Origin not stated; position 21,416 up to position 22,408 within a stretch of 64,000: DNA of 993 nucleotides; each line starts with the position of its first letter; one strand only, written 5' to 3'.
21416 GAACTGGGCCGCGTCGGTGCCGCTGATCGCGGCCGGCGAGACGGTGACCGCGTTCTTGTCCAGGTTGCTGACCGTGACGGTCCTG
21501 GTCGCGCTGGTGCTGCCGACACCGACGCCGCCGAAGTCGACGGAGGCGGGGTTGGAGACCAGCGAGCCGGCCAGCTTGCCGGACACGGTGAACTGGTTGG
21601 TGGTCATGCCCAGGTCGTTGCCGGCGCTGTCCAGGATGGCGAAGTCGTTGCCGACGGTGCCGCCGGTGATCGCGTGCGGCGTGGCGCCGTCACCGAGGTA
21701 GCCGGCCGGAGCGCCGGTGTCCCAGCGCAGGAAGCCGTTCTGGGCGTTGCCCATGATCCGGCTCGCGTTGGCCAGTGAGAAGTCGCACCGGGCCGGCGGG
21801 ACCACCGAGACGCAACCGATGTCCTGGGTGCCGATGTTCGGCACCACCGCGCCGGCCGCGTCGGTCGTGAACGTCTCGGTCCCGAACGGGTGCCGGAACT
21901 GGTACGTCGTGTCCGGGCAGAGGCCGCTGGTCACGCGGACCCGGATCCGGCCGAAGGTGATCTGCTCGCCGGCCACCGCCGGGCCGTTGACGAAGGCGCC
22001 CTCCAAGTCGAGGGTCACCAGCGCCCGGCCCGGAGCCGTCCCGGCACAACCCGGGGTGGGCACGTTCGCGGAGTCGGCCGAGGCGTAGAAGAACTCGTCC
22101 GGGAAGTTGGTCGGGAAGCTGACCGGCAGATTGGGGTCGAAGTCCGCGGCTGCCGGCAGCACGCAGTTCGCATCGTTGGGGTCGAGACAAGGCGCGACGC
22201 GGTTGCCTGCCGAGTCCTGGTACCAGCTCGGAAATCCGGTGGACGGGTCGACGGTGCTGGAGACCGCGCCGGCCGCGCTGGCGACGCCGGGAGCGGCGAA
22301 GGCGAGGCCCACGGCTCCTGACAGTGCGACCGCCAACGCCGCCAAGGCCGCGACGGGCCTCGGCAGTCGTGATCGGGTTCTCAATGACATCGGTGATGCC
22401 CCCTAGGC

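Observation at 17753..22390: Giant secreted protein built from a triplicated, uncharacterised six-cysteine module interleaved with choice-of-anchor-D Ig-like domains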

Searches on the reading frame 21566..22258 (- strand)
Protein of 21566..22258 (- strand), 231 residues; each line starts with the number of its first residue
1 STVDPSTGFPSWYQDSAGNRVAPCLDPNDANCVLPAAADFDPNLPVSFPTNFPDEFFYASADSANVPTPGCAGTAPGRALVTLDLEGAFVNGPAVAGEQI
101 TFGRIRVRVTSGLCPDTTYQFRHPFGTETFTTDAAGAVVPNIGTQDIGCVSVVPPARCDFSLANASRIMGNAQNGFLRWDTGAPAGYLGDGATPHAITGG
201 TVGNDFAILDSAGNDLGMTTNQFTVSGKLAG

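Call 8: find_homologous_proteins(query=A1, max_evalue=0.001)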
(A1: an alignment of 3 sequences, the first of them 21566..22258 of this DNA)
Query A1 (3 sequences) (231 aa, profile of the alignment): 346 proteins with E <= 0.001 among 8000 candidates; the best 120 are listed.
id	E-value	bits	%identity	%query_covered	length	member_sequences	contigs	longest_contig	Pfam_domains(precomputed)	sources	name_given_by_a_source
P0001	3.7e-86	307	53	100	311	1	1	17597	-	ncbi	-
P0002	7.9e-82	292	49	100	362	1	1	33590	-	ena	-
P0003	6.3e-80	286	55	99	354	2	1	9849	-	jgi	jgi:hypothetical protein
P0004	6.6e-78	279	52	97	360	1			-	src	-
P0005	6.0e-75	270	44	91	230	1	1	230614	-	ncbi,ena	-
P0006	2.4e-73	265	54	100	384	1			-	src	-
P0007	1.4e-70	256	55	99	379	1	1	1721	-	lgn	-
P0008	7.4e-69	250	56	77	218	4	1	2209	-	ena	-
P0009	1.9e-67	245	82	71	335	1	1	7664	PF22073.3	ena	-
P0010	6.1e-67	244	60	75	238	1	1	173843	-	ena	-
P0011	1.8e-66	242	45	97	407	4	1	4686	-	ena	-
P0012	5.4e-65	237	46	97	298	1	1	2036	-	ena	-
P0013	2.8e-64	235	53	64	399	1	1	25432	PF22073.3,PF15780.12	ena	-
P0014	3.7e-62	228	57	78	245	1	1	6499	-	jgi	jgi:hypothetical protein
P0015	3.9e-62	228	83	58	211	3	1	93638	-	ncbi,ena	-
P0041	1.7e-40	157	39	86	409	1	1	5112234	-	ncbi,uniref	ncbi:hypothetical protein [Peribacillus sp. SCS-155]|uniref:hypothetical protein n=1 Tax=Peribacillu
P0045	5.1e-40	155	42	99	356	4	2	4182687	-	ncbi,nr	ncbi:hypothetical protein [Paeniglutamicibacter kerguelensis]|nr:hypothetical protein [Paeniglutamic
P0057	3.1e-39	153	42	98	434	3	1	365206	-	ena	-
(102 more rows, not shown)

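Call 9: search_solved_structures(query=A1, max_evalue=10, show_alignments=2)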
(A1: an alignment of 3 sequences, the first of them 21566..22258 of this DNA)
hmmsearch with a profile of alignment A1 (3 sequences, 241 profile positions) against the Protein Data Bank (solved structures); distinct sequences matched with E-value up to 10: 0.

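Call 13: search_protein_families(library=pfam, alignment_id=A2, max_evalue=0.01)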
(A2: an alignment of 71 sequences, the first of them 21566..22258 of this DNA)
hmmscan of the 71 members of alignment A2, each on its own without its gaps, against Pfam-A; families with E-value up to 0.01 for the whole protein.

A. member 1, window:21566-22258:- (231 aa): 0 families

B. families by the number of members that match (of 71 scanned): 12 families
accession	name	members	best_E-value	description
PF22073.2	Cep192_D4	13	4.3e-08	Cep192 domain 4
PF22544.2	HYDIN_VesB_CFA65-like_Ig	10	4.1e-07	HYDIN/CFA65/VesB-like, Ig-like domain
PF15780.11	ASH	9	8.5e-12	Abnormal spindle-like microcephaly-assoc'd, ASPM-SPD-2-Hydin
PF07610.17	DUF1573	4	0.0002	Protein of unknown function (DUF1573)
PF12371.14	TMEM131_like_N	3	5.1e-05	Transmembrane protein 131-like N-terminal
PF16640.11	Big_3_5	2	2.5e-22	Bacterial Ig-like domain (group 3)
PF00395.25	SLH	1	3.7e-25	S-layer homology domain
PF13290.12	CHB_HEX_C_1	1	6.2e-11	Chitobiase/beta-hexosaminidase C-terminal domain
PF13287.12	Fn3_assoc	1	2.5e-06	Fn3 associated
PF24770.2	Ig-CFAP74_2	1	0.00011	CFAP74 second Ig-like domain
PF24507.1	Ig_CFAP65_4th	1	0.0026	CFAP65, fourth Ig-like domain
PF00932.25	LTD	1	0.0056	Lamin Tail Domain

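Call 16: predict_structure(alignment_id=A2)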
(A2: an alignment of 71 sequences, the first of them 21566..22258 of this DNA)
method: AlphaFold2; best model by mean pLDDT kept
length: 231 residues; sequences in the alignment: 71
mean_pLDDT: 94.0   pTM: 0.90
mean pLDDT of the five models: 94.0, 94.0, 93.4, 92.7, 92.7
residues with pLDDT >= 90: 201; 70-90: 25; 50-70: 5; < 50: 0
segments of 3 or more residues with pLDDT < 50: none
pLDDT, mean of each block of 10 residues (from residue 1): 93 93 94 90 94 96 98 98 96 92 97 98 98 96 90 76 92 87 97 96 97 98 98 83
secondary structure, 60 per line:
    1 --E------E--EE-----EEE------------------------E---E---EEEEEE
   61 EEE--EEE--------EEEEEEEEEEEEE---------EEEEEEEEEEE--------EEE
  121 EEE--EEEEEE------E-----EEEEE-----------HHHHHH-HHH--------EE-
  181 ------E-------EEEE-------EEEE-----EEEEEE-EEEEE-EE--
elements in order: E20-22 E55-63 E66-68 E77-89 E99-109 E118-123 E126-131 E144-148 H160-165 E195-198 E206-209 E215-220 E222-226

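Call 19: find_related_loci(query=A1, collection=genome_contigs, flank=8000)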
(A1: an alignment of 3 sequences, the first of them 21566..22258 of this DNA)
Query A1 (231 aa) in genome_contigs; peptide patterns used: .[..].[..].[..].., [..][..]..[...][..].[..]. (x = any residue, [..] = any of these).
200 stretches matched a pattern; 142 encode a relative of the query (tblastn E <= 1e-3); the best 80 are kept; 75 distinct loci.
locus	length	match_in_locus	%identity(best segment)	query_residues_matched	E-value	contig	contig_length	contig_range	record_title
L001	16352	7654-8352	66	2-231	4e-99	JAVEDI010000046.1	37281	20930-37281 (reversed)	MAG: Actinomycetota bacterium isolate BP_173 scaffold_2564040, whole genome shotgun sequence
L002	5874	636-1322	68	3-231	5e-97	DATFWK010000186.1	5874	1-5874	MAG TPA_asm: Miltoncostaeaceae bacterium isolate SMAG_U9488 k141_3637194, whole genome shotgun sequence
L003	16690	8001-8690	64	2-231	2e-89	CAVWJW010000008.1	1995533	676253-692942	MAG: uncultured Actinomycetes bacterium isolate MFD02134.bin.2.74 genome assembly, contig: contig_8722, whole genome sho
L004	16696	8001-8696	61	3-231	5e-86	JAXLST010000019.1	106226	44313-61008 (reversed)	MAG: Thermoleophilia bacterium isolate STL-ACT42 C4.76.fa-19, whole genome shotgun sequence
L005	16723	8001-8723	61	2-231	6e-85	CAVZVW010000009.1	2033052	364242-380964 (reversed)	MAG: uncultured Actinomycetota bacterium isolate MFD02134.bin.2.204 genome assembly, contig: contig_5077, whole genome s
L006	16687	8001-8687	61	8-231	8e-81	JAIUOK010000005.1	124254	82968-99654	MAG: Actinomycetota bacterium isolate NANO1 spades-bin.50~NODE_548_length_124254_cov_1.39437, whole genome shotgun seque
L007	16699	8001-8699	58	5-231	1e-79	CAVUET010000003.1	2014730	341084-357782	MAG: uncultured Actinomycetota bacterium isolate MFD04944.bin.2.217 genome assembly, contig: contig_31599, whole genome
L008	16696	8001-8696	58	9-231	2e-77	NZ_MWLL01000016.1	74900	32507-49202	Kineosporia sp. R_H_3 ECOMGDLI_16, whole genome shotgun sequence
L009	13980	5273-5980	58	1-231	3e-75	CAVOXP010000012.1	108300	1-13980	MAG: uncultured Actinomycetes bacterium isolate MFD09779.bin.2.78 genome assembly, contig: contig_86321, whole genome sh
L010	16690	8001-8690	54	4-231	4e-72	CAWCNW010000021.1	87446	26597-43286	MAG: uncultured Actinomycetota bacterium isolate MFD09368.bin.1.229 genome assembly, contig: contig_24495, whole genome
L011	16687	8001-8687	56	4-231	8e-72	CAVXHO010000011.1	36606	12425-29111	MAG: uncultured Actinomycetota bacterium isolate MFD05513.bin.3.68 genome assembly, contig: contig_30168, whole genome s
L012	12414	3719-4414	59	9-231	3e-79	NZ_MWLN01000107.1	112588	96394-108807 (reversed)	Kineosporia sp. A_224 strain A 224 EDJALFJO_107, whole genome shotgun sequence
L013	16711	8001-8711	52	1-231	3e-70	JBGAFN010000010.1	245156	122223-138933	MAG: Marmoricola sp. isolate MAG_AAO_H125.60 AAOH125-60_opera_contig_236, whole genome shotgun sequence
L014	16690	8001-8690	53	4-231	3e-70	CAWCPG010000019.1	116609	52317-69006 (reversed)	MAG: uncultured Actinomycetota bacterium isolate MFD09368.bin.3.407 genome assembly, contig: contig_24494, whole genome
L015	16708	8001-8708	50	2-231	5e-70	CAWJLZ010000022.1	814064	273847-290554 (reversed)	MAG: uncultured Actinomycetota bacterium isolate MFD02581.bin.2.166 genome assembly, contig: contig_43731, whole genome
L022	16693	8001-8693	54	8-231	7e-67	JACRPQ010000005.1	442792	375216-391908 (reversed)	MAG: Chloroflexi bacterium isolate NC_groundwater_1991_Pr3_S-0.65um_56_11 SR2-18-Sp65_coassembly_scaffold_9616, whole ge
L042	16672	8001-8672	45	4-229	3e-42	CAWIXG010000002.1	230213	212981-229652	MAG: uncultured Alphaproteobacteria bacterium isolate MFD04935.bin.2.98 genome assembly, contig: contig_1047, whole geno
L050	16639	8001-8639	38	8-230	1e-37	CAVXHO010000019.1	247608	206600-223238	MAG: uncultured Actinomycetota bacterium isolate MFD05513.bin.3.68 genome assembly, contig: contig_47542, whole genome s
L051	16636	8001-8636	38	8-230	5e-37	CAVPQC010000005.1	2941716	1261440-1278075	MAG: uncultured Actinomycetota bacterium isolate MFD10113.bin.2.121 genome assembly, contig: contig_657, whole genome sh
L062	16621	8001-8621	38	8-230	1e-32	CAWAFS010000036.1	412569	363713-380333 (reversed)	MAG: uncultured Actinomycetota bacterium isolate MFD02581.bin.3.391 genome assembly, contig: contig_6397, whole genome s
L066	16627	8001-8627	38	8-230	4e-32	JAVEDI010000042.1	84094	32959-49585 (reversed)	MAG: Actinomycetota bacterium isolate BP_173 scaffold_4233363, whole genome shotgun sequence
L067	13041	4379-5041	39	4-229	1e-31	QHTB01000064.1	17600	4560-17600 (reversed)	MAG: Candidatus Rokuibacteriota bacterium isolate AR17 14_0903_12_30cm_scaffold_1298_curated, whole genome shotgun seque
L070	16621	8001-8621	37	8-230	2e-31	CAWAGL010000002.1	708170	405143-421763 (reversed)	MAG: uncultured Actinomycetota bacterium isolate MFD02581.bin.1.176 genome assembly, contig: contig_11411, whole genome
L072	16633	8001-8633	36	3-227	1e-31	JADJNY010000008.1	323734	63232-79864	MAG: Planctomycetota bacterium isolate Fred_18-Q3-R57-64_BAT3C.229 tig00009379-10-3236700, whole genome shotgun sequence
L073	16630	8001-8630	39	8-231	5e-31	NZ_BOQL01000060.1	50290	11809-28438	Actinoplanes auranticolor strain NBRC 12245 sequence060, whole genome shotgun sequence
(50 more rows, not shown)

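Call 26: fold_search(model_id=the predicted structure, library=pdb)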
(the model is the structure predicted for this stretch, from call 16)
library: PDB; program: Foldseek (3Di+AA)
matches with E <= 10: 94; with E <= 0.001: 0
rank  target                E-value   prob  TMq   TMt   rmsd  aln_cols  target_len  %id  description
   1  6fwv_A                3.8e-01  0.03  0.13  0.07  28.4       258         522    8  The Bacillus anthracis TIE protein (released 2018-08-08)
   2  3umn_A                5.0e-01  0.09  0.15  0.23  10.1       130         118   13  Crystal Structure of Lamin-B1 (released 2011-11-30)
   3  4zbo_A                7.3e-01  0.04  0.18  0.16  16.0       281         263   10  Streptomyces bingchenggensis acetoacetate decarboxylase in non-covalent complex with potassium formate (released 2015-06-17)
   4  7o5y_C                1.6e+00  0.02  0.10  0.14  12.8        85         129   10  PilA minor pilin of Streptococcus sanguinis type IV pili (released 2022-04-20)
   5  6flh                  2.2e+00  0.06  0.18  0.30   9.7       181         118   12  Monomeric Human Cu,Zn Superoxide dismutase, SOD1 7+7, apo form (released 2018-11-07)
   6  2b5l_A                2.8e+00  0.01  0.11  0.05  17.5       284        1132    8  Crystal Structure of DDB1 In Complex with Simian Virus 5 V Protein (released 2006-02-28)
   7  6s6l_A                2.8e+00  0.01  0.10  0.06  24.7       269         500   13  Cryo-EM structure of murine norovirus (MNV-1) (released 2020-05-13)
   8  2ium_A                3.0e+00  0.04  0.13  0.14   9.7       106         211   13  Structure of the C-terminal head domain of the avian adenovirus CELO long fibre (C2 crystal form) (released 2007-06-19)
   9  3mhp_B                3.2e+00  0.01  0.10  0.08  16.7       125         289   10  FNR-recruitment to the thylakoid (released 2010-10-27)
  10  4zbo_B                3.3e+00  0.02  0.18  0.16  16.4       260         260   10  Streptomyces bingchenggensis acetoacetate decarboxylase in non-covalent complex with potassium formate (released 2015-06-17)
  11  6ubl_A                3.3e+00  0.01  0.17  0.17  12.8       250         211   10  Structure of DynF from the Dynemicin Biosynthesis Pathway of Micromonospora chersina (released 2020-09-16)
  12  5vw2                  3.3e+00  0.01  0.11  0.09  18.8       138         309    9  NADPH soak of Y316S mutant of corn root ferredoxin:NADP+ reductase (released 2017-08-23)
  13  7k6v_OC               3.5e+00  0.01  0.10  0.06  21.9       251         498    9  Crystal Structure of Virus-like Particles of GII.4 Norovirus Houston virus (HOV) (released 2022-03-02)
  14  9kk7                  3.7e+00  0.01  0.12  0.09  18.8       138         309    9  Neutron structure of Ferredoxin-NADP+ reductase from maize root -Reduced form (released 2025-01-29)
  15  7o5y_B                3.9e+00  0.02  0.11  0.16  12.7        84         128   12  PilA minor pilin of Streptococcus sanguinis type IV pili (released 2022-04-20)
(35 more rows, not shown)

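Call 29: search_protein_families(library=pfam, proteins=[L050:10075-15270:+, L073:2591-7771:-, L050:3911-5053:+, L051:4975-6606:+, L015:11185-12186:+, L070:5174-5725:+, L066:13832-14509:+, L062:5700-7697:-, L011:27-848:+], max_evalue=0.0001)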
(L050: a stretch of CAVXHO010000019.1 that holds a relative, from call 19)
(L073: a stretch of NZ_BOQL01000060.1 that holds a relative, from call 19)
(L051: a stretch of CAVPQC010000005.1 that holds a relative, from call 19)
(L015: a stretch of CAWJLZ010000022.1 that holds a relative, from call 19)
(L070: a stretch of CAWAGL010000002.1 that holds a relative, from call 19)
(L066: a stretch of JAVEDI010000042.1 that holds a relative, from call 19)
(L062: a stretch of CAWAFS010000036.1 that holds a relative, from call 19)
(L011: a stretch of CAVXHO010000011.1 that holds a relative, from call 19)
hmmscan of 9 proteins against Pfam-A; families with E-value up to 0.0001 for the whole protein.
L050:10075-15270:+ (1731 aa): 4 families
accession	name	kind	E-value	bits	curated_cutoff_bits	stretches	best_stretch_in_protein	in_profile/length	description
PF03098.20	An_peroxidase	-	4.1e-64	217.5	25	2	511-782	207-446/530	Animal haem peroxidase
PF00353.25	HemolysinCabind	-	1.2e-29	102.3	23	3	983-1018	1-36/36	RTX calcium-binding nonapeptide repeat (4 copies)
PF00041.27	fn3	-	4.9e-13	49.5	25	1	1441-1523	2-81/84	Fibronectin type III domain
PF00932.25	LTD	-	4.3e-06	27.5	34.3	1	1642-1731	18-107/109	Lamin Tail Domain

L073:2591-7771:- (1726 aa): 1 family
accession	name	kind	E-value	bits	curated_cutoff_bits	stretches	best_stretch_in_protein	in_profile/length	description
PF07732.21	Cu-oxidase_3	-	3.3e-13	50.2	21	1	449-546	29-117/119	Multicopper oxidase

L050:3911-5053:+ (380 aa): 0 families

L051:4975-6606:+ (543 aa): 3 families
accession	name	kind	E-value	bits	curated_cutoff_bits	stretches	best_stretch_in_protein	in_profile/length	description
PF00041.27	fn3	-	2.1e-16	60.3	25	2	256-337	5-75/84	Fibronectin type III domain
PF18911.6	PKD_4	-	6.2e-11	42.6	27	1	360-449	4-82/85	PKD domain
PF16656.11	Pur_ac_phosph_N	-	2.7e-06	28.3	30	0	257-333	6-83/93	Purple acid Phosphatase, N-terminal domain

L015:11185-12186:+ (333 aa): 2 families
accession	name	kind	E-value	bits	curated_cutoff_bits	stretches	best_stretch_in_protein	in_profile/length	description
PF03704.23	BTAD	-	1.3e-22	81.1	22.1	1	138-278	1-145/146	Bacterial transcriptional activator domain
PF00486.34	Trans_reg_C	-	3.3e-07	30.7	26.2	1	60-128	6-74/77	Transcriptional regulatory protein, C terminal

L070:5174-5725:+ (183 aa): 2 families
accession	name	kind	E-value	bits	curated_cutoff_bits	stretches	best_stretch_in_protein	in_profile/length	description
PF10502.14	Peptidase_S26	-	8.1e-38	130.4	22.9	1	29-178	6-168/168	Signal peptidase, peptidase S26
PF00717.28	Peptidase_S24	-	7.4e-05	22.9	23.3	0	47-103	37-86/116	Peptidase S24-like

L066:13832-14509:+ (225 aa): 1 family
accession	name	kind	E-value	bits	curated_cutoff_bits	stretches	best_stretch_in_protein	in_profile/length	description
PF04234.18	CopC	-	1.3e-21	77.8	23.3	1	71-164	1-92/92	CopC domain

L062:5700-7697:- (665 aa): 2 families
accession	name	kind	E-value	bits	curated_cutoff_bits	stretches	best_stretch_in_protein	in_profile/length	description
PF09678.15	Caa3_CtaG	-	3.9e-38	131.6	27.7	1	408-632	2-230/237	Cytochrome c oxidase caa3 assembly factor (Caa3_CtaG)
PF05425.18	CopD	-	1.2e-10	42.1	32.1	1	256-353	2-105/105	Copper resistance protein D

L011:27-848:+ (273 aa): 1 family
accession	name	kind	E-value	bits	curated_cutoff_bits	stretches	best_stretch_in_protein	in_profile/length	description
PF03537.19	Glyco_hydro_114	-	8.5e-46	156.5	27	1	53-265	2-228/231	Glycoside-hydrolase family GH114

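Call 37: search_protein_families(library=ncbifam, proteins=[L066:7848-9992:+, L062:7749-10076:+, L050:3911-5053:+, L073:2591-7771:-, L050:10075-15270:+, L062:5700-7697:-], max_evalue=0.001)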
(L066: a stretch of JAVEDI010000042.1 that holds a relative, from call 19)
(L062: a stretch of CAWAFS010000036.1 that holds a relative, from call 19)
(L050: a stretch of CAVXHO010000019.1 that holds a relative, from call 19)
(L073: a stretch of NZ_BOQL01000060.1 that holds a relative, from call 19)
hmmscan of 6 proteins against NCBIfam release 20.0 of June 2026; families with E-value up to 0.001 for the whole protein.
L066:7848-9992:+ (714 aa): 1 family
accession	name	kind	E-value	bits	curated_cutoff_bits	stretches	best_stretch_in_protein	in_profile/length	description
NF038112.1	myxo_dep_M36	subfamily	6.7e-11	40.1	1500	1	332-578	1280-1533/1604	myxosortase-dependent M36 family metallopeptidase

L062:7749-10076:+ (775 aa): 1 family
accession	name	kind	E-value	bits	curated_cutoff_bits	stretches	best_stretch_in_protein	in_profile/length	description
NF038112.1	myxo_dep_M36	subfamily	9.3e-13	46.2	1500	1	527-647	1327-1445/1604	myxosortase-dependent M36 family metallopeptidase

L050:3911-5053:+ (380 aa): 0 families

L073:2591-7771:- (1726 aa): 2 families
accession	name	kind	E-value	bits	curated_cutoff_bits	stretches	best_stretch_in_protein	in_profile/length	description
NF041487.1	copper_ox_MnxG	equivalog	4.2e-86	289.2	3100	7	711-811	426-526/1894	manganese-oxidizing multicopper oxidase MnxG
TIGR01480.1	copper_res_A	subfamily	3.7e-05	22.4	478.95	0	957-1075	78-165/593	copper resistance system multicopper oxidase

L050:10075-15270:+ (1731 aa): 5 families
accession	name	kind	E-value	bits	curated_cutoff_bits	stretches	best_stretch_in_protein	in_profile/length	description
NF033943.0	RTX_toxin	subfamily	2.5e-16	59.1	1000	2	977-1088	685-797/930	RTX family hemolysin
NF033203.1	entero_EhxA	exception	1.8e-13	49.6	2000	2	984-1071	743-830/997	enterohemolysin EhxA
NF046115.1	Ca_rpt_SMc04171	equivalog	1.3e-12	47.7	625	1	991-1070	408-487/574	SMc04171 family calcium-binding repeat protein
NF035945.1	Zn_serralysin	subfamily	0.00023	20.4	500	1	1000-1044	322-366/462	serralysin family metalloprotease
NF045522.1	MXAN_2561_fam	equivalog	0.00033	20.2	150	1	1435-1517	165-247/304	MXAN_2561 family MXYO-CTERM-anchored protein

L062:5700-7697:- (665 aa): 2 families
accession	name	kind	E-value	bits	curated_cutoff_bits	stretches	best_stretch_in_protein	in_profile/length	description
NF033808.0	copper_CopD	equivalog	4.2e-14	52.9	195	1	82-354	9-290/295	copper homeostasis membrane protein CopD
TIGR02737.1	caa3_CtaG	equivalog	3e-09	36.8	279.35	1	391-552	10-169/281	cytochrome c oxidase assembly factor CtaG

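Call 38: search_protein_families(library=pfam, proteins=[L066:7848-9992:+, L062:7749-10076:+, L072:7083-9977:+, L042:7767-9191:+, L067:4265-5656:+], max_evalue=0.01)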
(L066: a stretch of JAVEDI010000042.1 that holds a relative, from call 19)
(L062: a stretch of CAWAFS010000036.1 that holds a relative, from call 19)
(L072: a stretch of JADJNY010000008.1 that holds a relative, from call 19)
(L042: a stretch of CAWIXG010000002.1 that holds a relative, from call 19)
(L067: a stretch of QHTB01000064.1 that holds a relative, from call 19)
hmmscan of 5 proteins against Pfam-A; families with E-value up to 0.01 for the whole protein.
L066:7848-9992:+ (714 aa): 3 families
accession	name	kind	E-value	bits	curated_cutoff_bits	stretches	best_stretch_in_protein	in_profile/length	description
PF22352.2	K319L-like_PKD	-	8.3e-12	45.4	27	2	449-505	11-71/84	K319L-like, PKD domain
PF18911.6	PKD_4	-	5.4e-05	23.6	27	1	436-509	4-75/85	PKD domain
PF00801.26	PKD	-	0.00031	21.1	23.5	1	446-509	11-72/80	PKD domain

L062:7749-10076:+ (775 aa): 1 family
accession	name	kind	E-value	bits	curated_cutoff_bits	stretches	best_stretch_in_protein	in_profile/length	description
PF22352.2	K319L-like_PKD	-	2.1e-10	40.9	27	2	591-683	1-82/84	K319L-like, PKD domain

L072:7083-9977:+ (964 aa): 2 families
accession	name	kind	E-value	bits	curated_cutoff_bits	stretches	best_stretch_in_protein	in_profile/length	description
PF22352.2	K319L-like_PKD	-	4.6e-19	68.7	27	2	787-864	1-82/84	K319L-like, PKD domain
PF18911.6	PKD_4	-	0.0076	16.7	27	0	695-729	3-40/85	PKD domain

L042:7767-9191:+ (474 aa): 0 families

L067:4265-5656:+ (463 aa): 1 family
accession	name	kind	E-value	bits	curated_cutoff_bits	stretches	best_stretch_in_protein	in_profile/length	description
PF16640.11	Big_3_5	-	3.1e-21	76.2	35.5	1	269-358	1-88/88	Bacterial Ig-like domain (group 3)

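Call 53: search_protein_representatives(alignment_id=A3)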
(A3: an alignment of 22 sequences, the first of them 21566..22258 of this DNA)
Query: 22 sequences, 223 profile positions. Proteins with E-value up to 0.001 (for the whole library): 2554; up to 1e-10: 2147; up to 1e-30: 1306. The best 150 are listed.
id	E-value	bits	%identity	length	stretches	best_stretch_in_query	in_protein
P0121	2.6e-263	884.1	-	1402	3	1-222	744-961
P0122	5.8e-227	765.2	-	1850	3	5-223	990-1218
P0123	3.0e-219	740.0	-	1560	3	2-222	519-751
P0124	2.9e-216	730.2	-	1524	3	2-223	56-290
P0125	1.0e-214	725.1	-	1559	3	2-222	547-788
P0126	1.6e-213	721.2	-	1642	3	2-223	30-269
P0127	2.3e-212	717.5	-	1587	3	4-222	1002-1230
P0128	4.8e-207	700.0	-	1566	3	6-223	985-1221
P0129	2.2e-203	688.0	-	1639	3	2-221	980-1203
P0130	1.8e-194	658.9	-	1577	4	6-222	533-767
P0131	7.5e-194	656.9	-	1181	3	2-223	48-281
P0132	6.2e-192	650.6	-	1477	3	6-220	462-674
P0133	9.1e-189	640.3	-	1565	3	5-223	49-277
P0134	5.1e-188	637.8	-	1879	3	6-222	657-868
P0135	7.1e-187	634.1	-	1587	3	6-223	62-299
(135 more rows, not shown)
